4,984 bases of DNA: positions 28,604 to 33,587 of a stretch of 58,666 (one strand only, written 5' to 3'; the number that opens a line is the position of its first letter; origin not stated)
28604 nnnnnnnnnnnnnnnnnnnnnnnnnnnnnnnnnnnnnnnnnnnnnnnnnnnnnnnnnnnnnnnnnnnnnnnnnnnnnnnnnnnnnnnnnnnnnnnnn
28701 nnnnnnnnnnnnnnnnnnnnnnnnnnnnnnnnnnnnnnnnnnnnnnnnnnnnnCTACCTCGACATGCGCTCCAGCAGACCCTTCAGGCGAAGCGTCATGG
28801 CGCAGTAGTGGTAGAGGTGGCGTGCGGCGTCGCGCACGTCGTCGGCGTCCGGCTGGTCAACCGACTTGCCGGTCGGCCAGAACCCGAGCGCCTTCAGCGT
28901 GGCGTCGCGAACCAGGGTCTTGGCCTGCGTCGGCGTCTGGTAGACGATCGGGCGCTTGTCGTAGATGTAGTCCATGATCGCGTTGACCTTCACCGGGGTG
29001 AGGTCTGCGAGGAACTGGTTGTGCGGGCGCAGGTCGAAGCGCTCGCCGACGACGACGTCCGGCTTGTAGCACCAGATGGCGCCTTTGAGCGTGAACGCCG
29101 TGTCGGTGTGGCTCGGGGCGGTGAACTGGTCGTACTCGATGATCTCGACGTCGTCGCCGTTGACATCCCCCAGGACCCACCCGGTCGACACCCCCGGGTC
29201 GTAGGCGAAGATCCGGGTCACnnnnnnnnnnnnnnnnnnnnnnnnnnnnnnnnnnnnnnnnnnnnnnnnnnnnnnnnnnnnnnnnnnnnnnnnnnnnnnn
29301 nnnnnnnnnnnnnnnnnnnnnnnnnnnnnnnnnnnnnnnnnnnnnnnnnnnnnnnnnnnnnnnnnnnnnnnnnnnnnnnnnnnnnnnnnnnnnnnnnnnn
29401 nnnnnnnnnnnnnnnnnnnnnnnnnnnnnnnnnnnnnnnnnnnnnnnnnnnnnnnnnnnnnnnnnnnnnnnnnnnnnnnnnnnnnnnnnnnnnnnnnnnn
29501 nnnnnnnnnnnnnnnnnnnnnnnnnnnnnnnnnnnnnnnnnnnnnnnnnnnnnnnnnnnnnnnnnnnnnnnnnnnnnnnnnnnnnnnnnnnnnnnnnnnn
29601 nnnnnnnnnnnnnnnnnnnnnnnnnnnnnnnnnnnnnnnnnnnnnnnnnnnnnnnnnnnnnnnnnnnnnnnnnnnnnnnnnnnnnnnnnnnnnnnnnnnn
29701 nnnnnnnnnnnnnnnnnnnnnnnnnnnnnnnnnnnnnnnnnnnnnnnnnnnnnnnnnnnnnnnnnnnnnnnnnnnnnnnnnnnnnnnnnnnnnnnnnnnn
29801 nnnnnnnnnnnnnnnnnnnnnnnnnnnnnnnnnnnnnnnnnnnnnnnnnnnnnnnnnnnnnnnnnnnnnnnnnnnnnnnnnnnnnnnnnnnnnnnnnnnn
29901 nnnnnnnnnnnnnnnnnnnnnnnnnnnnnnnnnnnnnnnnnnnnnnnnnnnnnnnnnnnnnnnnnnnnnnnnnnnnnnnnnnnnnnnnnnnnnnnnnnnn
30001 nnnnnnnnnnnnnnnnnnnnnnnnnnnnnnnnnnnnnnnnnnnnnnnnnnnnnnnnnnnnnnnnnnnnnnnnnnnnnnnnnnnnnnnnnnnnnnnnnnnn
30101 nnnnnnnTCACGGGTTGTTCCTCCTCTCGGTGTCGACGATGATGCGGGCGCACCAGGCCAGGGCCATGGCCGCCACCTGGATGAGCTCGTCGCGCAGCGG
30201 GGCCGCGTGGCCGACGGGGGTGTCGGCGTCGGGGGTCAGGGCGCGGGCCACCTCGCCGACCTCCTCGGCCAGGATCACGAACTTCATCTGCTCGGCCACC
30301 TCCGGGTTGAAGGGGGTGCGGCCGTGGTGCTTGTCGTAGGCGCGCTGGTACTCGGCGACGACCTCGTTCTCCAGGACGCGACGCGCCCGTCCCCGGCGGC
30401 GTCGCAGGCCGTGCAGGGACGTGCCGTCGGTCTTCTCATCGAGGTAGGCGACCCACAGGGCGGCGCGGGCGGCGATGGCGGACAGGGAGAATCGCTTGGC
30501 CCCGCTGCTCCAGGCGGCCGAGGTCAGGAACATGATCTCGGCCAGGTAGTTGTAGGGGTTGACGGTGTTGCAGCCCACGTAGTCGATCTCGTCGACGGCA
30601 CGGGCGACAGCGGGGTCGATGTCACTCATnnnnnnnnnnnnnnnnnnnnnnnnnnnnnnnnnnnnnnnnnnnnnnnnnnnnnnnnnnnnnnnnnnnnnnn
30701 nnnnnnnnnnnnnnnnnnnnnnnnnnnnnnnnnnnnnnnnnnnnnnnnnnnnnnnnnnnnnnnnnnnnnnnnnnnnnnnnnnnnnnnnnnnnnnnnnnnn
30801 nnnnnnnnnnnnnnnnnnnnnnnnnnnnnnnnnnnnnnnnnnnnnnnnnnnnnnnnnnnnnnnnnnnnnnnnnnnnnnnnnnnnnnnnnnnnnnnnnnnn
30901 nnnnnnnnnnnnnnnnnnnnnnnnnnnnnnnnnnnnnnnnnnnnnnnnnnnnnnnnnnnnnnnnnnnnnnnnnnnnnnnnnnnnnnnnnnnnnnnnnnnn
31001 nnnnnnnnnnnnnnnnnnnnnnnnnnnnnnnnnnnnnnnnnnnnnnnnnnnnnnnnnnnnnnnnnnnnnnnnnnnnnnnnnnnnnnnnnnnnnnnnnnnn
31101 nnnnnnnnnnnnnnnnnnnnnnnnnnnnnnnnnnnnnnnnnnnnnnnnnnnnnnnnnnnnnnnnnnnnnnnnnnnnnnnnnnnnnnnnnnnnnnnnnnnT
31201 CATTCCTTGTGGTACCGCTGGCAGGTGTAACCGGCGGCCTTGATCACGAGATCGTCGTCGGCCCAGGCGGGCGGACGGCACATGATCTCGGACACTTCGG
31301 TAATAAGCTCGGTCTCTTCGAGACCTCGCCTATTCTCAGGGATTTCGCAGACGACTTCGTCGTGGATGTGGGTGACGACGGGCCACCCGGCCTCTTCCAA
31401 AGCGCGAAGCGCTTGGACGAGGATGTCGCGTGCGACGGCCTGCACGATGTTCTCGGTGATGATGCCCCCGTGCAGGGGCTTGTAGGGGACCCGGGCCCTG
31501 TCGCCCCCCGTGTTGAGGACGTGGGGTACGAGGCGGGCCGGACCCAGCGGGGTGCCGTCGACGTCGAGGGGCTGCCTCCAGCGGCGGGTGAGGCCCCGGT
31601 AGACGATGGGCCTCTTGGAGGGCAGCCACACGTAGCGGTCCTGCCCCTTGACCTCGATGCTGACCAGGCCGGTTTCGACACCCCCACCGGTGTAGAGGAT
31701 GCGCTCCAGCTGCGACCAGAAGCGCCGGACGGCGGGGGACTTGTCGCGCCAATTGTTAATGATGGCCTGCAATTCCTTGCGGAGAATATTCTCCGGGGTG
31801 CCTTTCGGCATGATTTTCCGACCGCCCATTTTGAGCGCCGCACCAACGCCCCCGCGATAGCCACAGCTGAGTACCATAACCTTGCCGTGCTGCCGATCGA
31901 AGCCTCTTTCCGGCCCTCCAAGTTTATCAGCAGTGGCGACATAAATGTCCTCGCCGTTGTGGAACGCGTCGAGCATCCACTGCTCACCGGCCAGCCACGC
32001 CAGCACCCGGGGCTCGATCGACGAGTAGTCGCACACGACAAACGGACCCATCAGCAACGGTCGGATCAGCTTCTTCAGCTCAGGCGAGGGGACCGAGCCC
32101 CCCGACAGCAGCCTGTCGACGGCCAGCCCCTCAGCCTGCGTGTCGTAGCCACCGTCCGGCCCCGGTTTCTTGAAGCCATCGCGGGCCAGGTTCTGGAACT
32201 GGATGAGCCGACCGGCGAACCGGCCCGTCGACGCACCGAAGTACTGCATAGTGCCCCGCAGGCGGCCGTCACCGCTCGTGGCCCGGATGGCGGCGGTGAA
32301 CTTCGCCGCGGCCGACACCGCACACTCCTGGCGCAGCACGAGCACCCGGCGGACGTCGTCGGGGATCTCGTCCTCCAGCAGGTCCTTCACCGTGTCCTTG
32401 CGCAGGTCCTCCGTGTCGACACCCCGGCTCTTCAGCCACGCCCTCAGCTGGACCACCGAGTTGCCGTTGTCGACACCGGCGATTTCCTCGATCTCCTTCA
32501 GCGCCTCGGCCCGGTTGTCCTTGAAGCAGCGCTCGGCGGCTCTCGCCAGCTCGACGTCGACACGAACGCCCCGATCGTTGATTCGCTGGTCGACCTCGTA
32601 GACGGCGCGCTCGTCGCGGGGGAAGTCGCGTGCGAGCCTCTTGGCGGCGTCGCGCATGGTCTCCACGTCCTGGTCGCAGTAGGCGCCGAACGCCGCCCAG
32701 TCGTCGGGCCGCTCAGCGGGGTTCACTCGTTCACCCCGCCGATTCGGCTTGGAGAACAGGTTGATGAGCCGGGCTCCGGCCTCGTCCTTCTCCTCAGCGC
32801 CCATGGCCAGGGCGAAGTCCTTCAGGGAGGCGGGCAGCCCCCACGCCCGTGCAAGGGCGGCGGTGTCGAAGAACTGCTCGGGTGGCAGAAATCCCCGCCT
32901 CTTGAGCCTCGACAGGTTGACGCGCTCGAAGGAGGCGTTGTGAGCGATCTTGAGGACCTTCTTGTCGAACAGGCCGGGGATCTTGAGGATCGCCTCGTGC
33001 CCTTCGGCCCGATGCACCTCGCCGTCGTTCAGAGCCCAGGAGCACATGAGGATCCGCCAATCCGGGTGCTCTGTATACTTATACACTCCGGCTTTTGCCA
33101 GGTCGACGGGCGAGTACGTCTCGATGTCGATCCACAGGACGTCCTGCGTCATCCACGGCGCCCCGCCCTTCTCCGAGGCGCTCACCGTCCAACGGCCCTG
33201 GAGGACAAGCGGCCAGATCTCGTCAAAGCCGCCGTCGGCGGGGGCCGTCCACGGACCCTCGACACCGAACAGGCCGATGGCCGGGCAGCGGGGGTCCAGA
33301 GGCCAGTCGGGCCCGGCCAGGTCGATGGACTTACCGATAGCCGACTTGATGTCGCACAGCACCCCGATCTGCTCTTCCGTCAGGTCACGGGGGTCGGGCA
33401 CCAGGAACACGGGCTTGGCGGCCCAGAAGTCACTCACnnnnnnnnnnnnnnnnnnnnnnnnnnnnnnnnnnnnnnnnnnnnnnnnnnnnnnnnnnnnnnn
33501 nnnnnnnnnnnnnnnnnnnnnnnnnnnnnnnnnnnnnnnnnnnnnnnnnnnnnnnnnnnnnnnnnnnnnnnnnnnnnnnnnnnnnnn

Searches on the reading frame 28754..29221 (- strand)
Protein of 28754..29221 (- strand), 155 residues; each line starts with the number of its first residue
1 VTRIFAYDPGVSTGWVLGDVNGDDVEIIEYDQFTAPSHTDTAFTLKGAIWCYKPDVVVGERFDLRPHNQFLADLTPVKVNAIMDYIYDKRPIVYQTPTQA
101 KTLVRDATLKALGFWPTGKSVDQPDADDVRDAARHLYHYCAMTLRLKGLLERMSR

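Call 44: search_protein_families(library=phrogs, proteins=[window:28754-29221:-], max_evalue=0.001)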
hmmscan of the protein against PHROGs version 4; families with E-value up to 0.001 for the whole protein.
window:28754-29221:- (155 aa): 1 family
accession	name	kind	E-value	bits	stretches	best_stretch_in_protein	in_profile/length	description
phrog_1981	-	unknown function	3.4e-24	86.7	1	2-140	27-181/217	-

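Call 76: search_protein_families(library=pfam, proteins=[window:28754-29221:-], max_evalue=0.05)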
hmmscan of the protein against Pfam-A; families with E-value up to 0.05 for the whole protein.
window:28754-29221:- (155 aa): 0 families

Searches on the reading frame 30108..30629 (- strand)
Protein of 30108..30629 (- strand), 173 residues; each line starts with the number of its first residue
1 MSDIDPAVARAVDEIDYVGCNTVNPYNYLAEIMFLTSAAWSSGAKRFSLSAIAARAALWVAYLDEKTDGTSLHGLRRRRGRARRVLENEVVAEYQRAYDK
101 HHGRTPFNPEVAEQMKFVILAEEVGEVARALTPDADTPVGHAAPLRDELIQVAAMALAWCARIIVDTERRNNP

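Call 44: search_protein_families(library=phrogs, proteins=[window:30108-30629:-], max_evalue=0.001)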
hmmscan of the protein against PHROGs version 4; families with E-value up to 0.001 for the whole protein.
window:30108-30629:- (173 aa): 2 families
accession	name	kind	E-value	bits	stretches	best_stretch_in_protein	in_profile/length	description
phrog_2831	-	unknown function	4.8e-09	37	1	88-169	21-100/295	-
phrog_24212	-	unknown function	5.6e-05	23.6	1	114-160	33-78/204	-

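Call 76: search_protein_families(library=pfam, proteins=[window:30108-30629:-], max_evalue=0.05)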
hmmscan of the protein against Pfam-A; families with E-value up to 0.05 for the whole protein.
window:30108-30629:- (173 aa): 0 families

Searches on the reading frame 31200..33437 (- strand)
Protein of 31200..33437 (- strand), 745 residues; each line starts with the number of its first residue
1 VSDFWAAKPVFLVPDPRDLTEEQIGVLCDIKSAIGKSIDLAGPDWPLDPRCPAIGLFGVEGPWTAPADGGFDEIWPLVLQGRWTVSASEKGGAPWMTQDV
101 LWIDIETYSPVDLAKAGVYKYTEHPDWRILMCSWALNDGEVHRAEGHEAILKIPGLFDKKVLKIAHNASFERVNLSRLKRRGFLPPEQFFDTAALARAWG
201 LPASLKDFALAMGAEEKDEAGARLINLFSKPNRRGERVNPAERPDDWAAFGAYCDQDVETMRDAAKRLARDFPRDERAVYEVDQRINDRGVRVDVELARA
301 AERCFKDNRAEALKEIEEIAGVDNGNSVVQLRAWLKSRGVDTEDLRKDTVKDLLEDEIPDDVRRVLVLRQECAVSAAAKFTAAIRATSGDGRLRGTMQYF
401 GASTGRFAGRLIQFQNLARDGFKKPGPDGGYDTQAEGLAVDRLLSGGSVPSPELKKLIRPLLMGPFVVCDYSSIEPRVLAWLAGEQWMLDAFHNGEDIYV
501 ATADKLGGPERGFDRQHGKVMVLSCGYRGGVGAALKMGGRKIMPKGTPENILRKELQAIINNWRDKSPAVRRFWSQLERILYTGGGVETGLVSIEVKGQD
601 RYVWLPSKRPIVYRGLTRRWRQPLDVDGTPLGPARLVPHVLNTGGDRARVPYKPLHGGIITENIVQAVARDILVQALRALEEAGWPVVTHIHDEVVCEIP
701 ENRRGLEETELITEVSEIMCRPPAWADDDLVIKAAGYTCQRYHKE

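Call 25: search_protein_families(library=pfam, proteins=[window:31200-33437:-], max_evalue=0.01)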
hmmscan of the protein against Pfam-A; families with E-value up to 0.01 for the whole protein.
window:31200-33437:- (745 aa): 1 family
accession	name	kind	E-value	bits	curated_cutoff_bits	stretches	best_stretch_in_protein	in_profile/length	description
PF00476.26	DNA_pol_A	-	3.4e-15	56.3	34.3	1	301-589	7-270/381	DNA polymerase family A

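Call 44: search_protein_families(library=phrogs, proteins=[window:31200-33437:-], max_evalue=0.001)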
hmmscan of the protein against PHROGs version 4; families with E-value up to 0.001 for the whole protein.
window:31200-33437:- (745 aa): 4 families
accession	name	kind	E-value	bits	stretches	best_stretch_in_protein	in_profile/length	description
phrog_17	-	DNA, RNA and nucleotide metabolism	6.5e-109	366.7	1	94-740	666-1227/1445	DNA polymerase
phrog_10285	-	DNA, RNA and nucleotide metabolism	2e-43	149.7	1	466-745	57-321/321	DNA polymerase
phrog_7766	-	DNA, RNA and nucleotide metabolism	9e-29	101.2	1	552-745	4-186/186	DNA polymerase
phrog_2573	-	DNA, RNA and nucleotide metabolism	0.00016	21.9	1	457-504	8-57/336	DNA polymerase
